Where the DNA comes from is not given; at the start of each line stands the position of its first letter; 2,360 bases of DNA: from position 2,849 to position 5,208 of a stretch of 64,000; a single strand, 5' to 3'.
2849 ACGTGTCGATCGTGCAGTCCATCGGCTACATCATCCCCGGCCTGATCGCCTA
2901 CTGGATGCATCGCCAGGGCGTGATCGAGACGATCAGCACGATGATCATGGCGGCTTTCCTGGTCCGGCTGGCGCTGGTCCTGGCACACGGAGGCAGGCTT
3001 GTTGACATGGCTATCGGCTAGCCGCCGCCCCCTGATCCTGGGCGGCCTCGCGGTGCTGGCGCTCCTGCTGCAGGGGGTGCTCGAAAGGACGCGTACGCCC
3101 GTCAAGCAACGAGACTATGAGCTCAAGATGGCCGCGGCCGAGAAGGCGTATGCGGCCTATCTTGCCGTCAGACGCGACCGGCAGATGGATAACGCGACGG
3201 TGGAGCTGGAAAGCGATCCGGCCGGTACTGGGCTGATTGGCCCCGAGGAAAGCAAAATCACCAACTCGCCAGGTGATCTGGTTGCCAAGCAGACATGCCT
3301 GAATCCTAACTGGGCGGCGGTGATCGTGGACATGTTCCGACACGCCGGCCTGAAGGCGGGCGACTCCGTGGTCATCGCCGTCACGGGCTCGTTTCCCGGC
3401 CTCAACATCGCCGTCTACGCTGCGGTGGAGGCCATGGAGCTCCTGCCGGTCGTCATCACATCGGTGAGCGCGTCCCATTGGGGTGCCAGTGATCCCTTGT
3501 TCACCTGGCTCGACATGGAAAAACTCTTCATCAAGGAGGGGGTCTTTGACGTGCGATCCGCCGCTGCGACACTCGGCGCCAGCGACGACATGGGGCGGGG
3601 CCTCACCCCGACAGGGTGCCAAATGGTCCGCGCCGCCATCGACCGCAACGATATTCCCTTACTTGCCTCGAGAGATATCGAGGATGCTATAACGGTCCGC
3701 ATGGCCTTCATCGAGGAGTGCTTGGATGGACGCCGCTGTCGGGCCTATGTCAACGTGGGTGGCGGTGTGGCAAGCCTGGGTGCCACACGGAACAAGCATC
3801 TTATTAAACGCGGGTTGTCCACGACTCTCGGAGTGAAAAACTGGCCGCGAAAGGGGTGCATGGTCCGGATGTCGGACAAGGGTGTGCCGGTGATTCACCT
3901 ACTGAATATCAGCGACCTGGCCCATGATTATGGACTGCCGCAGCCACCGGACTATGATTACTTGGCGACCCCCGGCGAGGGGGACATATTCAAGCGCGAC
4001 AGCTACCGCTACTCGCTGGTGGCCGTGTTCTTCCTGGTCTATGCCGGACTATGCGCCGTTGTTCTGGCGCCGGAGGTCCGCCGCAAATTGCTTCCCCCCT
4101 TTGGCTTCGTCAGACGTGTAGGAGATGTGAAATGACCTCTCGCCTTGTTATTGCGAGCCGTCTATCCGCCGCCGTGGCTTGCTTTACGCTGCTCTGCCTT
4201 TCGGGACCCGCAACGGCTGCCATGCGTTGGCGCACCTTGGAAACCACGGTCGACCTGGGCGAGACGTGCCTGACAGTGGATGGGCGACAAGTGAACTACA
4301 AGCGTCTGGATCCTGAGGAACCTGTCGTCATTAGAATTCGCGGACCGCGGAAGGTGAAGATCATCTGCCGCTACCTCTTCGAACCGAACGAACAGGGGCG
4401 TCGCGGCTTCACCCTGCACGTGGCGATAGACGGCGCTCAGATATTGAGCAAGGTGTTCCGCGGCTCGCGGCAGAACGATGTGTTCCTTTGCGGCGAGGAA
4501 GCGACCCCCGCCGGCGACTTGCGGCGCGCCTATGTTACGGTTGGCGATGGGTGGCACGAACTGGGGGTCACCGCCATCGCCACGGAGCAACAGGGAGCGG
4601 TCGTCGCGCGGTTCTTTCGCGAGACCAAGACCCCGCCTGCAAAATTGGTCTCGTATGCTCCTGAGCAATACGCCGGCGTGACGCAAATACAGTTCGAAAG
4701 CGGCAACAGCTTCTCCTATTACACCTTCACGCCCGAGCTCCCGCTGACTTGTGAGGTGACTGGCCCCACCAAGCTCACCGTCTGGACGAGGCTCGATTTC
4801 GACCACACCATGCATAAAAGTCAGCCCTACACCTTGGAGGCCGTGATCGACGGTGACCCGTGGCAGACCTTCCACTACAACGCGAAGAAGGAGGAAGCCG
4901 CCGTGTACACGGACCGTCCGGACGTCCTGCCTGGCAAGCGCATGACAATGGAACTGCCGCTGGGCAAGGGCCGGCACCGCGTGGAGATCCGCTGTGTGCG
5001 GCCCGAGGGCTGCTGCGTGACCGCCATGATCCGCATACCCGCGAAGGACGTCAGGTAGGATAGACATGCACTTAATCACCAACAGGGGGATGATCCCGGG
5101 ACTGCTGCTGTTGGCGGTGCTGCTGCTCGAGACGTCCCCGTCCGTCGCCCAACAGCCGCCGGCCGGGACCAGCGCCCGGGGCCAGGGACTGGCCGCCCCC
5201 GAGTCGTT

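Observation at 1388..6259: Poly-gamma-glutamate synthesis locus in an apparent diderm: pgsB-pgsC plus a non-PgsA membrane protein, a secreted protein and an outer-membrane barrel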

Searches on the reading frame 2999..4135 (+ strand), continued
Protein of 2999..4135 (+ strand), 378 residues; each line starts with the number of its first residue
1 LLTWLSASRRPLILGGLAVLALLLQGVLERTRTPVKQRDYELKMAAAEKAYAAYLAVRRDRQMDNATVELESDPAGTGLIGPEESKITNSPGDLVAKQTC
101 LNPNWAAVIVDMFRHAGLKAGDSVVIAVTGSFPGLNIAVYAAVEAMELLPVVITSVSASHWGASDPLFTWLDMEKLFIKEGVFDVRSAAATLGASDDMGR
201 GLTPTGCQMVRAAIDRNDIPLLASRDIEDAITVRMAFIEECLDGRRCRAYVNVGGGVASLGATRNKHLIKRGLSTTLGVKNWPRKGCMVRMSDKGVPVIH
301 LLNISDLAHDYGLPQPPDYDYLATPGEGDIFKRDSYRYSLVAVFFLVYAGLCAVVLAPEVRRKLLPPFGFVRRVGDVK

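Call 70: search_solved_structures(query=L003:5088-6140:+, max_evalue=0.01, show_alignments=3)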
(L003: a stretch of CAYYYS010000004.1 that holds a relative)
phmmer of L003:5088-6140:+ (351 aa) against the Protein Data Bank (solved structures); distinct sequences matched with E-value up to 0.01: 4.
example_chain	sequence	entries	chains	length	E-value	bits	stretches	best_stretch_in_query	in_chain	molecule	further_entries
1cvr_A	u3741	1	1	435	3.5e-21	79.2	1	2-268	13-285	GINGIPAIN R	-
4ief_B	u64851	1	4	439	4.1e-21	79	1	2-267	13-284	Gingipain R2 Mature Domain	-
4tkx_L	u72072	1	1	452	1.6e-20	77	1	2-272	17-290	Lys-gingipain W83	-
4rbm_A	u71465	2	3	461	1.7e-20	76.9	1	2-272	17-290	Lys-gingipain W83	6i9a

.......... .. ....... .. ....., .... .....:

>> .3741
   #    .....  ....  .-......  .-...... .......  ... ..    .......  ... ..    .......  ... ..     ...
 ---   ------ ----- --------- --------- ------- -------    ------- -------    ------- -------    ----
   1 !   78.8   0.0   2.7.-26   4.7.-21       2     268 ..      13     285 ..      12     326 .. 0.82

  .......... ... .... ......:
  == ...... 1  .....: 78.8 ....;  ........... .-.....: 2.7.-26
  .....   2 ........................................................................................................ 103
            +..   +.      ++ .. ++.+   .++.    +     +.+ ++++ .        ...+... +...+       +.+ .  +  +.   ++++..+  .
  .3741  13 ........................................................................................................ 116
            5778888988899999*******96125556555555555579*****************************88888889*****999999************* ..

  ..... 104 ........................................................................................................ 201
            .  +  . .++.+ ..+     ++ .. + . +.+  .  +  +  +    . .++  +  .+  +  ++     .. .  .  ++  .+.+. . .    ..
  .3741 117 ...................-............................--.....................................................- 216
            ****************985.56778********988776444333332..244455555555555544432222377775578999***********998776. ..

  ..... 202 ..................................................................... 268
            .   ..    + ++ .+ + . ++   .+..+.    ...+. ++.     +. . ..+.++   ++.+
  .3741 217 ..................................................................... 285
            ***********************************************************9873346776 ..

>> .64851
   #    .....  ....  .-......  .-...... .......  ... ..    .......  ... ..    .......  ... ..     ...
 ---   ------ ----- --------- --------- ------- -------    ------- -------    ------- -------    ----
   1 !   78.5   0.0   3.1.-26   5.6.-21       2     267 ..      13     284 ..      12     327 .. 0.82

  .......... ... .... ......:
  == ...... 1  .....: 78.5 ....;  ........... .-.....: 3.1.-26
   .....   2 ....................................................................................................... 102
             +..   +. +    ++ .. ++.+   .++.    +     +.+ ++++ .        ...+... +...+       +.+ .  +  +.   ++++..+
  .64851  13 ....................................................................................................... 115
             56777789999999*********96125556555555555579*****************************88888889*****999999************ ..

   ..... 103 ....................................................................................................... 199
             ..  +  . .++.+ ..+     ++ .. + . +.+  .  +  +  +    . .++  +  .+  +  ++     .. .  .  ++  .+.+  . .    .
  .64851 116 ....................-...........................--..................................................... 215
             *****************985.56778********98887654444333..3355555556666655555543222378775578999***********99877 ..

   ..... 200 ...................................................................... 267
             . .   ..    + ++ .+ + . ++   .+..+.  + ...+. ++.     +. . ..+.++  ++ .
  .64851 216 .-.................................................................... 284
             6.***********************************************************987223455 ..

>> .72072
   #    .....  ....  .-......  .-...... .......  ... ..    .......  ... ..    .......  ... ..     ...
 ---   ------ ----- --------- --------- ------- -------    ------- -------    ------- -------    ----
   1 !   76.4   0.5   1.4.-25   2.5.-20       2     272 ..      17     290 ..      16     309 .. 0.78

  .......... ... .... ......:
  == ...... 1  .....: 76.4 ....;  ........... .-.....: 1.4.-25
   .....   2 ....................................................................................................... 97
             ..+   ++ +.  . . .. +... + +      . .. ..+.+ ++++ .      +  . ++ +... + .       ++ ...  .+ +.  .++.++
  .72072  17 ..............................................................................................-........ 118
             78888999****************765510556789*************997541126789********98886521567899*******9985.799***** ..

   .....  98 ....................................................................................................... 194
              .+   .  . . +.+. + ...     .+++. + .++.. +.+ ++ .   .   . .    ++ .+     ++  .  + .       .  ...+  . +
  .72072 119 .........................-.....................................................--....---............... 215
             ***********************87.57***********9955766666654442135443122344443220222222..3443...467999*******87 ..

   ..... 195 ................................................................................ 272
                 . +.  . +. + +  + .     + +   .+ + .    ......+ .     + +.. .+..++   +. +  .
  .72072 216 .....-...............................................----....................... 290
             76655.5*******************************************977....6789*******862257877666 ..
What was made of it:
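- The C25 domain lacks its catalytic His (call 70).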

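Call 76: find_encoding_contigs(protein=P0054, flank=10000, max_places=1)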
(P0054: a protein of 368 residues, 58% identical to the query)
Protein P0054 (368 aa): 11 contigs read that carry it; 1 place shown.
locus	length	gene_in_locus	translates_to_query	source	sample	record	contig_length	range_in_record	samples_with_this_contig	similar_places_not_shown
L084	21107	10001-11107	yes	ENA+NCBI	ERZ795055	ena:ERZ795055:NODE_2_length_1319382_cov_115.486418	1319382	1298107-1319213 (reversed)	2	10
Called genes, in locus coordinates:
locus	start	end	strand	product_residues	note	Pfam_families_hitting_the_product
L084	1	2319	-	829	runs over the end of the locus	PF08126:Propeptide_C25, PF01364:Peptidase_C25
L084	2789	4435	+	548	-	PF22842:Pel9A-like_beta_helix, PF05048:NosD (faint), PF13229:Beta_helix, PF02415:Chlam_PMP (faint), PF13229:Beta_helix (weak), PF13860:FlgD_ig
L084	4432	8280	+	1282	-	PF01364:Peptidase_C25, PF13860:FlgD_ig (weak)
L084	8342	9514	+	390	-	PF08245:Mur_ligase_M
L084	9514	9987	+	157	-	PF14102:Caps_synth_CapC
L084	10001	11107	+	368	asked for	-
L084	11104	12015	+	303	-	-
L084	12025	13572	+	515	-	-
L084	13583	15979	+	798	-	PF08309:LVIVD (faint), PF03781:FGE-sulfatase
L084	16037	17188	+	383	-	PF07786:HGSNAT_cat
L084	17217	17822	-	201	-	-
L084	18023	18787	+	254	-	-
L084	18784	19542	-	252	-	PF03309:Pan_kinase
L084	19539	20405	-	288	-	PF02749:QRPTase_N, PF01729:QRPTase_C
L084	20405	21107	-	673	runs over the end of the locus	PF04851:ResIII, PF17757:UvrB_inter, PF27431:UvrB_3rd, PF00271:Helicase_C, PF12344:UvrB, PF02151:UVR (weak)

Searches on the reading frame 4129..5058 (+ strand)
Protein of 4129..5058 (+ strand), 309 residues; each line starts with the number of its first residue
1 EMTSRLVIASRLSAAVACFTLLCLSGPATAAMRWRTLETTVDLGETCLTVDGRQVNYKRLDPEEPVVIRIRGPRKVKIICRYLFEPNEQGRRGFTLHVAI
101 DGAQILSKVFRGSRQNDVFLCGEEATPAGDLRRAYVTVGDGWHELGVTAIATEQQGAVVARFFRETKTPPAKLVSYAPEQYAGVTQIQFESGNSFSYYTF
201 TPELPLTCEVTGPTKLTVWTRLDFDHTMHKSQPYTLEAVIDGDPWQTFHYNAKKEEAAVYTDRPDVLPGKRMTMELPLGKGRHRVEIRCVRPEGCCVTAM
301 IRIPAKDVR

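Call 3: search_protein_families(library=ncbifam, proteins=[window:4129-5058:+], max_evalue=0.01)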
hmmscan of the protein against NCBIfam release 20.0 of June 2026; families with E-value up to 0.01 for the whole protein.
window:4129-5058:+ (309 aa): 0 families

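Call 4: search_protein_families(library=pfam, proteins=[window:4129-5058:+], max_evalue=0.01)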
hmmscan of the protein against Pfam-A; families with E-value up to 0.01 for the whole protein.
window:4129-5058:+ (309 aa): 0 families

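Call 24: find_homologous_proteins(query=window:4132-5058:+, max_evalue=0.001)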
Query window:4132-5058:+ (308 aa): 20 proteins with E <= 0.001 among 1752 candidates.
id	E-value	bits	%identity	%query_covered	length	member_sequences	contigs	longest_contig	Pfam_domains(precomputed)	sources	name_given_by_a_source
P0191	8.9e-190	648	100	90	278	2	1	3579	-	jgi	-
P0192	3.6e-138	478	68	100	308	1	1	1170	-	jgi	jgi:hypothetical protein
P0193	2.3e-135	469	69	93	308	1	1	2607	-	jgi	-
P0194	3.6e-133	462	67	97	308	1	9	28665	-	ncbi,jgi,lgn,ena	-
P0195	9.0e-133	460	70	90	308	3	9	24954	-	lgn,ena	-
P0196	5.2e-131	455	66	95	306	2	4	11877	-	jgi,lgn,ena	-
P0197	3.6e-129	448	64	100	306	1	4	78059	-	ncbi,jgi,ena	-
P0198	7.1e-123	428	63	98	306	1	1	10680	-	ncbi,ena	-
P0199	7.5e-122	424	62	99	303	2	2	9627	-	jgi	-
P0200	6.7e-121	421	62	98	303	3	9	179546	-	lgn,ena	-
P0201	1.9e-115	403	59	98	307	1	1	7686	-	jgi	jgi:hypothetical protein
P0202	8.2e-111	388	59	97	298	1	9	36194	-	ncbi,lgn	-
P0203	3.2e-97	344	55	93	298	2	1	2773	-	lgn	-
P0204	1.9e-85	305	48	99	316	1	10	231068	-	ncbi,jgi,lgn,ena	-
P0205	5.7e-81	290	46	93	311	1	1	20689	-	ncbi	-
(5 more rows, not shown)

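Call 57: search_protein_representatives(alignment_id=A4)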
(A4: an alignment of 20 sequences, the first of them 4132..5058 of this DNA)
Query: 20 sequences, 308 profile positions. Proteins with E-value up to 0.001 (for the whole library): 690; up to 1e-10: 348; up to 1e-30: 114. The best 150 are listed.
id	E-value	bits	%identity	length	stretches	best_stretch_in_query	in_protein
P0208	3.8e-127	440.0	-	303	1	8-307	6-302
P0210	9.1e-110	382.9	-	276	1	37-307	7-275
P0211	5.3e-109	380.4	-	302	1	12-307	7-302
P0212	2.6e-106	371.5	-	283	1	29-307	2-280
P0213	8.3e-106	369.9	-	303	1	12-307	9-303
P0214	2.4e-102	358.5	-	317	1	21-307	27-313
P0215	4.6e-93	328.0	-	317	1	11-306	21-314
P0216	1.4e-91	323.1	-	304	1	11-307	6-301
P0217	2.9e-90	318.8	-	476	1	11-307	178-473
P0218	5.3e-90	318.0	-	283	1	18-307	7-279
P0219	1.2e-83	297.1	-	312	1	13-307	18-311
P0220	4.5e-75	269.0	-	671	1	9-305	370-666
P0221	6.5e-73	261.8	-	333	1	15-307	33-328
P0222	5.6e-71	255.5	-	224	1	125-307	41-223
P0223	3.1e-67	243.2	-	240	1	13-229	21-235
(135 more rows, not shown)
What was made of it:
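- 4132..5058 (+): Gene 4, a Sec-secreted periplasmic protein made of two beta-sandwich (jelly-roll/CBM-like) domains with conserved cysteines. It is the partner of gene 3 and is fused to it in some relatives. The family has 690 representatives at 50% clustering, almost all about 300 aa standalone or about 670 aa fusions (call 57).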

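Call 59: search_protein_families(library=pfam, alignment_id=A4, max_evalue=1)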
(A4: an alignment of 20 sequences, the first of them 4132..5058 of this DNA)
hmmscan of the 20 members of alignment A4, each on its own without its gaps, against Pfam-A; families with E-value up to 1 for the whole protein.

A. member 1, window:4132-5058:+ (308 aa): 0 families

B. families by the number of members that match (of 20 scanned): 10 families
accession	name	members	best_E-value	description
PF21226.3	MalQ_N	4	0.038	MalQ N-terminal beta sandwich domain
PF16353.11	LacZ_4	1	0.0035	Beta-galactosidase, domain 4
PF10029.15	DUF2271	1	0.03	Predicted periplasmic protein (DUF2271)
PF24545.1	Ig_TPPC8_2nd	1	0.1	TPPC8 second Ig-like domain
PF14347.11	DUF4399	1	0.16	Domain of unknown function (DUF4399)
PF22330.2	Rib_mS39_PPR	1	0.17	Small ribosomal subunit protein mS39, PPR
PF22068.2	Androglobin_II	1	0.18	Androglobin, domain II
PF24249.1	DUF7452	1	0.21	Domain of unknown function (DUF7452)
PF23033.1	DUF7034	1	0.21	Domain of unknown function (DUF7034)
PF16381.10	Coatomer_g_Cpla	1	0.28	Coatomer subunit gamma-1 C-terminal appendage platform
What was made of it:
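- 4132..5058 (+): No curated family (calls 3, 4, 59).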
